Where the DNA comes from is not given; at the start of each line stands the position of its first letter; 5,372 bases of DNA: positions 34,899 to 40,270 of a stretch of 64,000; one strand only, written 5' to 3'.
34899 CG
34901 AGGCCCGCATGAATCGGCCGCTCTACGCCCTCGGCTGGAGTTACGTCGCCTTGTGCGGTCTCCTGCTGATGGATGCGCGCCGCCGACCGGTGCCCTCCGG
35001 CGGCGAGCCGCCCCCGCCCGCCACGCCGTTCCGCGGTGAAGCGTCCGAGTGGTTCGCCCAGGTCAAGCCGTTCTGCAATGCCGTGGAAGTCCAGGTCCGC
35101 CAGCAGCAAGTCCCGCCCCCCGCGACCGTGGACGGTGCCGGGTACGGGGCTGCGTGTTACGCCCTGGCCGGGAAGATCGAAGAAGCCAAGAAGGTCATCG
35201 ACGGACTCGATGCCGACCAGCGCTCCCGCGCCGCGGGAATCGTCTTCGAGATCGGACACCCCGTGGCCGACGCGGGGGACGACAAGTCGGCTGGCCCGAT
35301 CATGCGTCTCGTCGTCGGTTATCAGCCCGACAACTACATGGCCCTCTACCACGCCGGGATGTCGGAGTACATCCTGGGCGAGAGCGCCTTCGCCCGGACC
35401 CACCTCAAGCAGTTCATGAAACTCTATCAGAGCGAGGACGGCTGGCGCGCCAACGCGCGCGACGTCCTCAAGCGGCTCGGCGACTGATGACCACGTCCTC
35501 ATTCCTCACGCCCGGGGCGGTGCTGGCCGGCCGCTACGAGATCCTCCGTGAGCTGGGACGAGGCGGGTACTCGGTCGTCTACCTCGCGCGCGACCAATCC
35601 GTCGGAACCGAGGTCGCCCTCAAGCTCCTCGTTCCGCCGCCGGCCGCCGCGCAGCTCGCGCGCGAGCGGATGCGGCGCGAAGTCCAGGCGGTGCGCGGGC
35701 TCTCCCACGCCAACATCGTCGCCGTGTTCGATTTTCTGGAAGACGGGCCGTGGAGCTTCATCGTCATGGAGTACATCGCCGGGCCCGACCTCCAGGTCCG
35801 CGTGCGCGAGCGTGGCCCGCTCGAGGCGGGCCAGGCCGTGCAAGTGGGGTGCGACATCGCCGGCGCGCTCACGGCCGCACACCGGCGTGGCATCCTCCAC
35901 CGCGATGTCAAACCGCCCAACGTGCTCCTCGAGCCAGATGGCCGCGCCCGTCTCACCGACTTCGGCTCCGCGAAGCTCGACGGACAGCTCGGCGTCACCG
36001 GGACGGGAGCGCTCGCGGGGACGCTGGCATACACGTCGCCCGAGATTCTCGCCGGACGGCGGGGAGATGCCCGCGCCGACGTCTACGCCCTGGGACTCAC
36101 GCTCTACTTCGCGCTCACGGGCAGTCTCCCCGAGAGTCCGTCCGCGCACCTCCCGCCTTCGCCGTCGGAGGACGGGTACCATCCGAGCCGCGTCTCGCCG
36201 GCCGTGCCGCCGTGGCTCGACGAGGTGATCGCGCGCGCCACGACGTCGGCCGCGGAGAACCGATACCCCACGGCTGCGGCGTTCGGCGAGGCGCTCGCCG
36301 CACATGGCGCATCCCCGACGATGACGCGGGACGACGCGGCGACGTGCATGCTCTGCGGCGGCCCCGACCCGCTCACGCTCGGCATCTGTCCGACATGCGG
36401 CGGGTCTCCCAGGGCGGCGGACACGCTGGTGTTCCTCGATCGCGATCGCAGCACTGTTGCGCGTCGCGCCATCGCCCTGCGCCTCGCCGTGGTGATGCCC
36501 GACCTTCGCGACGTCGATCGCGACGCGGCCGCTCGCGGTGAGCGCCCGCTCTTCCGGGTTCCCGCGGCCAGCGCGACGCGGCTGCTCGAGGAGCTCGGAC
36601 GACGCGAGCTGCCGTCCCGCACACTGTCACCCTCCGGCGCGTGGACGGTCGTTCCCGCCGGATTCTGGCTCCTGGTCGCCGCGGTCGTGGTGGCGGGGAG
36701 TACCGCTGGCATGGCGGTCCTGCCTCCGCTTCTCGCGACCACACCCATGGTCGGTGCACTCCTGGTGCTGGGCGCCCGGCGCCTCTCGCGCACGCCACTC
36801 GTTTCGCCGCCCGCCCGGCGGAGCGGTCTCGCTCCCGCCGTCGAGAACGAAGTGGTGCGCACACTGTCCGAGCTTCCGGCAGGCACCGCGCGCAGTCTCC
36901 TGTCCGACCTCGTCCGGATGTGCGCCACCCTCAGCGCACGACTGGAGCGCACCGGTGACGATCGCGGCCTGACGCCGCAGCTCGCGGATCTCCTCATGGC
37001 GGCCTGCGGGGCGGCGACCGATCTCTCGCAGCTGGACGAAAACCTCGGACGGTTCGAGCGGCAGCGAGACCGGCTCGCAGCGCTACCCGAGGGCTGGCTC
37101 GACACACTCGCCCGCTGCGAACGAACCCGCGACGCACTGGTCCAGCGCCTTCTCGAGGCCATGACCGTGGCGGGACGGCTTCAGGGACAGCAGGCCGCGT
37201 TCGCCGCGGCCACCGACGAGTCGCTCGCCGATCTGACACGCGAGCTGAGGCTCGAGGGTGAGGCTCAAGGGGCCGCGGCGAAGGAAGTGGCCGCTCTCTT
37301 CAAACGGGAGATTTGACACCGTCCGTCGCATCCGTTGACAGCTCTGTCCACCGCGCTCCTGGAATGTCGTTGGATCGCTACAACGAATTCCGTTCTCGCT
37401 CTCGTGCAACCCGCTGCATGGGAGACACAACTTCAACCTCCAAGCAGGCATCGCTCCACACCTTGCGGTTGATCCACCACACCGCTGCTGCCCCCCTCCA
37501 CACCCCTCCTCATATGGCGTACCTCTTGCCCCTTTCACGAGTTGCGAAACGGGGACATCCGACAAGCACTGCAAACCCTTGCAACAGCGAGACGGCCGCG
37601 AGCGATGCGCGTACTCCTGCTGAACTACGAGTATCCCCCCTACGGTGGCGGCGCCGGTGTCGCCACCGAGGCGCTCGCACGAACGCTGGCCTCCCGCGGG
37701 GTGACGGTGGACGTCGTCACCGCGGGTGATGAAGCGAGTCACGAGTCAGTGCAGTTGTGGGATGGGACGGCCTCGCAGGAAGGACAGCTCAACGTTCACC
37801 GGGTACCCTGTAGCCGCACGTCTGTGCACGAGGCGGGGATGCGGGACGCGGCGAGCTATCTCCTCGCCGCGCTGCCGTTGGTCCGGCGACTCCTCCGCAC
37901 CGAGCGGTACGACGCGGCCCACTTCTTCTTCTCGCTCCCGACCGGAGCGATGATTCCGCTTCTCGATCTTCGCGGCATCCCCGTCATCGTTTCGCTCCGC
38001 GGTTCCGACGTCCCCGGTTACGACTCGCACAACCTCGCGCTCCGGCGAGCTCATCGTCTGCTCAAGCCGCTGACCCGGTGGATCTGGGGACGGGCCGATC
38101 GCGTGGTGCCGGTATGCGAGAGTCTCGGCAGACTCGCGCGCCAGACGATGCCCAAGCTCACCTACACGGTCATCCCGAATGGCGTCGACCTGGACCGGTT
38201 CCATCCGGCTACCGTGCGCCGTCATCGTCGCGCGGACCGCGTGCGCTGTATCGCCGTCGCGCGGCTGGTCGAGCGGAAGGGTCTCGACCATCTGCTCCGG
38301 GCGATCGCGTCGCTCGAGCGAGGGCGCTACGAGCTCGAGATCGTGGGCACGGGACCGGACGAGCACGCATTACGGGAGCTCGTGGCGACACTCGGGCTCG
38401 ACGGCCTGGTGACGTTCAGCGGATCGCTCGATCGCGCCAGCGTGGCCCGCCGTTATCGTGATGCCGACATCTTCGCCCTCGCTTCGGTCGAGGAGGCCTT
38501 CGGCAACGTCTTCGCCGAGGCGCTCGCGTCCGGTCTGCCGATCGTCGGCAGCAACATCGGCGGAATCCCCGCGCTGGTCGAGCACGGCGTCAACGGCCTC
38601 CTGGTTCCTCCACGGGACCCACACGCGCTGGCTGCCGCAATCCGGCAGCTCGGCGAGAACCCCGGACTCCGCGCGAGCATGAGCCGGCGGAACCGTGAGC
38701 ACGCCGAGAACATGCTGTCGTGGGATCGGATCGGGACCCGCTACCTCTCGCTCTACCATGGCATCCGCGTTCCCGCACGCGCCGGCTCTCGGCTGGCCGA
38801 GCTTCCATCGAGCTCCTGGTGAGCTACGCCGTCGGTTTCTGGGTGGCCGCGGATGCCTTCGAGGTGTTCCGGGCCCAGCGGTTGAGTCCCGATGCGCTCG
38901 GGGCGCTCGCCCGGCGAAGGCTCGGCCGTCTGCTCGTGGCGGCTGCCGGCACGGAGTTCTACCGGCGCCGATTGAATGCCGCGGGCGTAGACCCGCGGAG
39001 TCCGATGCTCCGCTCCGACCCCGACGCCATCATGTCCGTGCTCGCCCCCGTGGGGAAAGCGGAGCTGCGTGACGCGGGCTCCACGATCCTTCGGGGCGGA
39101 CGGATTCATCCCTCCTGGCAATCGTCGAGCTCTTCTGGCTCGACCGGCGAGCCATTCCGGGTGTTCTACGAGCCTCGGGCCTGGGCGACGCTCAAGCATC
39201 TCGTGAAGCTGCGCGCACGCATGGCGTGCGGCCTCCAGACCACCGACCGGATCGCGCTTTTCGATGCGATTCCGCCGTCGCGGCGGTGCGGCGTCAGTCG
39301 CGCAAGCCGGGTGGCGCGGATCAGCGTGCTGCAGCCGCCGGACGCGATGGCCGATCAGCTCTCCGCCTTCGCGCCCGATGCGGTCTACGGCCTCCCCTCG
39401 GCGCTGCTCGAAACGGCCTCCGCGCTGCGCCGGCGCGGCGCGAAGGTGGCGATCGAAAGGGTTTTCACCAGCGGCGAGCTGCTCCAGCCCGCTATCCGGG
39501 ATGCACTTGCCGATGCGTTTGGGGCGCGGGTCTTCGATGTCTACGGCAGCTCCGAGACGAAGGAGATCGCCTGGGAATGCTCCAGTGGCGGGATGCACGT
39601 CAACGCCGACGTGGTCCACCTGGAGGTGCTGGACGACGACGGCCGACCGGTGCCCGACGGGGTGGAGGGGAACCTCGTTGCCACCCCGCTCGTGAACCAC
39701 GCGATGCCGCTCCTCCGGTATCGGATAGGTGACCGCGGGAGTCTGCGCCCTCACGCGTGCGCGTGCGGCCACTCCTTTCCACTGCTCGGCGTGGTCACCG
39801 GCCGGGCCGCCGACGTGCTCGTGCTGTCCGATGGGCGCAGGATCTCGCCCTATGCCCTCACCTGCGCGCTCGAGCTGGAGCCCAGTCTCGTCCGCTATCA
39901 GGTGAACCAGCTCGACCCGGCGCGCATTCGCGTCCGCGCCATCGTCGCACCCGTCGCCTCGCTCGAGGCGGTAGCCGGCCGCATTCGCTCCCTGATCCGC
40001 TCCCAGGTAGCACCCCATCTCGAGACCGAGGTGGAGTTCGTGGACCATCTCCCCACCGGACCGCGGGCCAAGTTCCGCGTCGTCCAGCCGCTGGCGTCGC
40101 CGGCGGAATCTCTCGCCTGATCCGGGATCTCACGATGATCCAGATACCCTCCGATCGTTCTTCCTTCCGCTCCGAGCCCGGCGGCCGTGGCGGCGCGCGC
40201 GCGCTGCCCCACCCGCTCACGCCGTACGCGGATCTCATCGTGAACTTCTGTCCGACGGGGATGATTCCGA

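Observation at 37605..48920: Ten-gene translationally coupled amide-ligase / acyltransferase cluster with exporter and formyltransferase: candidate undescribed biosynthetic system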

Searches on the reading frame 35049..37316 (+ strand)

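Call 7: search_protein_families(library=pfam, proteins=[window:35049-37316:+], max_evalue=0.01)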
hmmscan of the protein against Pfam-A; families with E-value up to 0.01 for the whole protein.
window:35049-37316:+ (755 aa): 3 families
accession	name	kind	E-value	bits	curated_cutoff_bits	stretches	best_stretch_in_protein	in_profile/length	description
PF00069.31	Pkinase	-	3.3e-41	141.9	31.7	1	163-361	1-196/263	Protein kinase domain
PF07714.23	PK_Tyr_Ser-Thr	-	9.8e-24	84.5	23.1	1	165-360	3-203/258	Protein tyrosine and serine/threonine kinase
PF14531.12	Kinase-like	-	0.0011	18.7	25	0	278-362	162-251/289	Kinase-like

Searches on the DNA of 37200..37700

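Call 38: search_rna_families(source=window, start=37200, end=37700, threshold=evalue, max_evalue=5)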
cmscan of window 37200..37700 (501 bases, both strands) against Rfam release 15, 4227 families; matches with E-value up to 5: 2.
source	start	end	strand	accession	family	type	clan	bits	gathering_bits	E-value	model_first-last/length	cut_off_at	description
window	37541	37585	-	RF01346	CRISPR-DR36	Gene; CRISPR;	-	15.5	38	0.86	1-36/36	no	CRISPR RNA direct repeat element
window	37212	37272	+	RF01276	sR53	Gene; snRNA; snoRNA; CD-box;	-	12.6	49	2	1-60/60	no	Small nucleolar RNA sR53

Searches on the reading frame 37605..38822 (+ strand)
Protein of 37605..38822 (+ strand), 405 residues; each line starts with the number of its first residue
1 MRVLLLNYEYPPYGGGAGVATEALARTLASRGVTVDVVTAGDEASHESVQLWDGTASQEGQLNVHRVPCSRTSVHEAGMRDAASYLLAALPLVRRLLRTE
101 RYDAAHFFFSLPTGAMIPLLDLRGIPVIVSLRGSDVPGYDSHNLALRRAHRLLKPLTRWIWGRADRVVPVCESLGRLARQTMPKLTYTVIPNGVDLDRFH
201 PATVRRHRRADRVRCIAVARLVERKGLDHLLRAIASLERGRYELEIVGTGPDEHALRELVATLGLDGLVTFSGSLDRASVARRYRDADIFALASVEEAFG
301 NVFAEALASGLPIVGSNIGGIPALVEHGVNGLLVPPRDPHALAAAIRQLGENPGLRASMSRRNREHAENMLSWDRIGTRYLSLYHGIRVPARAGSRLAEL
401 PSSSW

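Call 3: search_protein_families(library=pfam, proteins=[window:37605-38822:+], max_evalue=0.01)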
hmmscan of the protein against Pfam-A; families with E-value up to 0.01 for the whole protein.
window:37605-38822:+ (405 aa): 7 families
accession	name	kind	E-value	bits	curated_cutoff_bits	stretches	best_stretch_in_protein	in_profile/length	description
PF00534.26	Glycos_transf_1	-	1.5e-36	126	26.4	1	214-365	17-171/172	Glycosyl transferases group 1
PF13692.12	Glyco_trans_1_4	-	1.6e-35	122.9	27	1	214-351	3-141/142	Glycosyl transferases group 1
PF13439.12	Glyco_transf_4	-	3.6e-24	86.1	28.5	1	15-198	2-170/170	Glycosyltransferase Family 4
PF13579.12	Glyco_trans_4_4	-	2.5e-22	80.3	29.7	1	15-193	1-158/158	Glycosyl transferase 4-like domain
PF20706.3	GT4-conflict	-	1.7e-13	50.7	26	1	158-375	141-380/385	Family 4 Glycosyltransferase in conflict systems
PF13524.12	Glyco_trans_1_2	-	4e-07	30.5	25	1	230-377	5-139/144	Glycosyl transferase-like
PF13477.12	Glyco_trans_4_2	-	0.00016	22.3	23.4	1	23-165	15-133/139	Glycosyl transferase 4-like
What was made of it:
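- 37605..38822 (+): G1, a retaining GT4 glycosyltransferase (405 aa). Pfam Glycos_transf_1 126 bits with Glyco_transf_4 (call 3).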

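Call 4: search_protein_families(library=ncbifam, proteins=[window:37605-38822:+], max_evalue=0.01)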
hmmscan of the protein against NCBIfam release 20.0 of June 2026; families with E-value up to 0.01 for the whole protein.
window:37605-38822:+ (405 aa): 41 families (the best 25 are shown)
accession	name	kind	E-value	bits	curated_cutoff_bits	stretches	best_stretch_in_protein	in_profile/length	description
NF041876.1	EPS_EpsE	equivalog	1.7e-41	142.8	400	1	176-371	174-380/389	exopolysaccharide biosynthesis GT4 family glycosyltransferase EpsE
TIGR03088.1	stp2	hypoth_equivalog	3e-39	135.1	409.05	1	95-385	75-371/374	TIGR03088 family PEP-CTERM/XrtA system glycosyltransferase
TIGR03999.1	thiol_BshA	equivalog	2.5e-33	115.5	273.7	1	10-386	8-372/375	N-acetyl-alpha-D-glucosaminyl L-malate synthase BshA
TIGR03449.1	mycothiol_MshA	equivalog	6.1e-32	111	462.5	1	188-385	191-401/406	D-inositol-3-phosphate glycosyltransferase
TIGR02149.1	glgA_Coryne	subfamily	3.8e-29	102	302.4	1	1-386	1-389/391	glycogen synthase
TIGR04063.1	stp3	hypoth_equivalog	4.1e-29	101.7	442.05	1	123-387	115-395/397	TIGR04063 family PEP-CTERM/XrtA system glycosyltransferase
NF038229.1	Glyco4_Geo_Pelo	equivalog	2.5e-26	92.5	400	1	94-387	48-336/338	GPMC system family 4 glycosyltransferase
NF047684.1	TeichurnBiosyTuaC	equivalog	5e-26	91.5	550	1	1-363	1-365/391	teichuronic acid biosynthesis protein TuaC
TIGR04005.1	wcaL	equivalog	1.6e-24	86.6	537.6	1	155-385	166-404/406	colanic acid biosynthesis glycosyltransferase WcaL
NF053787.1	GlcN_PG_synth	equivalog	5e-24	84.8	480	1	130-386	111-358/361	N-acetylglucosaminyl phosphatidylglycerol synthase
TIGR04047.1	MSMEG_0565_glyc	hypoth_equivalog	9.9e-24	84.1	259.85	1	2-385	1-372/373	MSMEG_0565 family glycosyltransferase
NF046085.1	XrtY_assoc_Gly1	equivalog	4.1e-20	72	400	1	124-387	123-384/387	XrtY-associated glycosyltransferase XYAG1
NF041010.1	glycosy_Agl16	equivalog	2.6e-16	59.5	575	1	142-385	112-349/352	glycosylation protein Agl16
NF038255.1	exopoly_VpsD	equivalog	8.2e-16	57.8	300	1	163-319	156-315/381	VpsD family glycosyltransferase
NF038011.1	PelF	equivalog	8.5e-16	58.1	100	1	153-384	247-489/489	GT4 family glycosyltransferase PelF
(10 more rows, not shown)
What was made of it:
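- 37605..38822 (+): Below the cut-off of every NCBIfam equivalog (call 4).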

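Call 22: search_solved_structures(query=window:37605-38819:+, max_evalue=1e-10)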
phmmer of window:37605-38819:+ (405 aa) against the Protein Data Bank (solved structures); distinct sequences matched with E-value up to 1e-10: 15.
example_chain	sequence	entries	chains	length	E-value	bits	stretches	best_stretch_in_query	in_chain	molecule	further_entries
6kih_A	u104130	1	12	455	3.8e-24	88.4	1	163-389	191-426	Tll1590 protein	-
5d00_A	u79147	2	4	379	1.1e-22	83.6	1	10-389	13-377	N-acetyl-alpha-D-glucosaminyl L-malate synthase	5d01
7qsg_A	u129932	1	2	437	6.9e-21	77.7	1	188-385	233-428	D-inositol 3-phosphate glycosyltransferase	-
2jjm_A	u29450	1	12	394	1.4e-19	73.4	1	10-387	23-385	GLYCOSYL TRANSFERASE, GROUP 1 FAMILY PROTEIN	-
3mbo_A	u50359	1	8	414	1.7e-19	73.1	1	10-387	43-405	Glycosyltransferase, group 1 family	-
3c4q_A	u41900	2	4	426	2.7e-19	72.4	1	15-386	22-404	Predicted glycosyltransferases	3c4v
3c48_A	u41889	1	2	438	3e-19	72.3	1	15-386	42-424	Predicted glycosyltransferases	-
3okc_A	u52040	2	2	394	1.4e-18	70.1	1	186-383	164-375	GDP-mannose-dependent alpha-(1-6)-phosphatidylinositol monomannoside mannosyltransferase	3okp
3oka_A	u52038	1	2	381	1.6e-18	69.9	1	186-383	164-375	GDP-mannose-dependent alpha-(1-6)-phosphatidylinositol monomannoside mannosyltransferase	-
4n9w_A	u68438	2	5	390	5.1e-16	61.7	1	186-387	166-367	GDP-mannose-dependent alpha-(1-2)-phosphatidylinositol mannosyltransferase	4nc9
2gej_A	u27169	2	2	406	5.6e-16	61.5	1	186-387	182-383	PHOSPHATIDYLINOSITOL MANNOSYLTRANSFERASE (PimA)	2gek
4pqg_A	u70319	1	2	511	1.3e-12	50.4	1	214-341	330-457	Glycosyltransferase Gtf1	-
6n1x_A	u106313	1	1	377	1.6e-12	50.1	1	211-349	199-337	Glycosyltransferase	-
6d9t_A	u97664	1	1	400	2e-12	49.8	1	211-349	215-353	Glycosyl transferase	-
5e9t_A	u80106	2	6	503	8.7e-11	44.4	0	214-376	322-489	Glycosyltransferase Gtf1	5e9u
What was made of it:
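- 37605..38822 (+): Closest solved relatives are BshA, MshA, PimA/PimB and sucrose-phosphate synthase (call 22).
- The GT4's closest solved relatives act on small molecules or lipids (call 22). The GT4 aligns over its full length with BshA (5d00, E 1e-22) and MshA (call 22).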

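Call 51: search_protein_families(library=padloc, proteins=[window:37605-38822:+], max_evalue=0.001)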
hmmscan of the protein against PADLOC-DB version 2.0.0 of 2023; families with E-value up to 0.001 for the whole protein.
window:37605-38822:+ (405 aa): 0 families

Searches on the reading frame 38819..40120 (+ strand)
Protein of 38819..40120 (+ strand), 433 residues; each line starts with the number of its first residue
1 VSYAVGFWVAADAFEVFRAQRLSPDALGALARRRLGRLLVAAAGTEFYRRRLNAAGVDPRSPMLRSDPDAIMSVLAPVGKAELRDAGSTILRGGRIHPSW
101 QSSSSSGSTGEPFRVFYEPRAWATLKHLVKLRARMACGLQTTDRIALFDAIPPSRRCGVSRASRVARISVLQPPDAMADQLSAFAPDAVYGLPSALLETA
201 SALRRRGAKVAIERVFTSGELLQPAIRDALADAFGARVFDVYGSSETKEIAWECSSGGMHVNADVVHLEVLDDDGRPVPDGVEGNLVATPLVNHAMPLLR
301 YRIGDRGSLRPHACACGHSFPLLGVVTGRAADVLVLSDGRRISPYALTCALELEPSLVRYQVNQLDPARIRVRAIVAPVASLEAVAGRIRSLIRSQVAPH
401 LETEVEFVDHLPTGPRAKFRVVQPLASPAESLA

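Call 3: search_protein_families(library=pfam, proteins=[window:38819-40120:+], max_evalue=0.01)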
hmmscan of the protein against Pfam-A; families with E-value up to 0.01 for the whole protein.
window:38819-40120:+ (433 aa): 1 family
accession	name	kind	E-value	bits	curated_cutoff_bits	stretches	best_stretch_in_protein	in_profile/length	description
PF00501.34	AMP-binding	-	6.2e-08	32.3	29.9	1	172-287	244-373/384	AMP-binding enzyme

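Call 4: search_protein_families(library=ncbifam, proteins=[window:38819-40120:+], max_evalue=0.01)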
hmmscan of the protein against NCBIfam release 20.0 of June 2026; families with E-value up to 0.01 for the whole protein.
window:38819-40120:+ (433 aa): 16 families
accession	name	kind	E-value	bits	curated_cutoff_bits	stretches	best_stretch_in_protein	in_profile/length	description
NF045666.1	DVU1553_fam_AMP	equivalog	6.1e-34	117.6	300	1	19-329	15-330/331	DVU_1553 family AMP-dependent CoA ligase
NF041878.1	paak_haloarch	equivalog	7.3e-26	90.7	700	1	193-337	180-332/427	phenylacetate--CoA ligase PaaK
NF041217.1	BagE_FevW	exception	1.6e-21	76.8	800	1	208-332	190-313/424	bagremycin/ferroverdin synthetase BagE/FevW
NF053551.1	FlxY_rubin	equivalog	3.5e-21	75.4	520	1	221-399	213-395/424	flexirubin biosynthesis putative acyl-CoA ligase FlxY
TIGR02155.1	PA_CoA_ligase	equivalog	5.8e-19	67.9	646.3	1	182-344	164-330/422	phenylacetate--CoA ligase PaaK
TIGR02304.1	aden_form_hyp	equivalog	1.5e-11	44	251.9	1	171-374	173-375/430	F390 synthetase-related protein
TIGR03335.1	F390_ftsA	equivalog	6.6e-10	38.3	458.7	1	196-318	187-318/445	coenzyme F390 synthetase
TIGR01733.1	AA-adenyl-dom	subfamily_domain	1.4e-06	27.3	317.4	1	106-287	129-323/409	amino acid adenylation domain-containing protein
TIGR02262.1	benz_CoA_lig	subfamily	0.0001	21.2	375.25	1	172-412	239-493/508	benzoate-CoA ligase family protein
NF009071.0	PRK12406.1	subfamily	0.0019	16.7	701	1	106-289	162-357/510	acyl-CoA synthetase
NF004808.0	PRK06155.1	equivalog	0.0021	16.4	722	1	224-287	306-373/542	ATP-dependent acyl-CoA ligase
NF005859.1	PRK07788.1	exception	0.0022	16.5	875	1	194-418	316-548/560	long-chain-fatty-acid--CoA ligase FadD2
NF009922.0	PRK13383.1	equivalog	0.0033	16.1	987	0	189-416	272-510/528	acyl-CoA synthetase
NF004511.1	PRK05852.1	equivalog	0.0036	16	650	0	188-286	252-357/505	FadD7 family fatty acid--CoA ligase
NF047394.1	AcylCoAsynMbcS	equivalog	0.0046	15.6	850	0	215-287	292-369/525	acyl-CoA synthetase MbcS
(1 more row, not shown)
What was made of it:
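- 38819..40120 (+): G2, PaaK-like adenylate-forming ligase (433 aa). NCBIfam matches to DVU_1553, PaaK, BagE/FevW and F390-synthetase types, all below cut-off (call 4).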

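Call 51: search_protein_families(library=padloc, proteins=[window:38819-40120:+], max_evalue=0.001)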
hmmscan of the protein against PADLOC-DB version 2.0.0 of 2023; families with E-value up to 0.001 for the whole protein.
window:38819-40120:+ (433 aa): 0 families
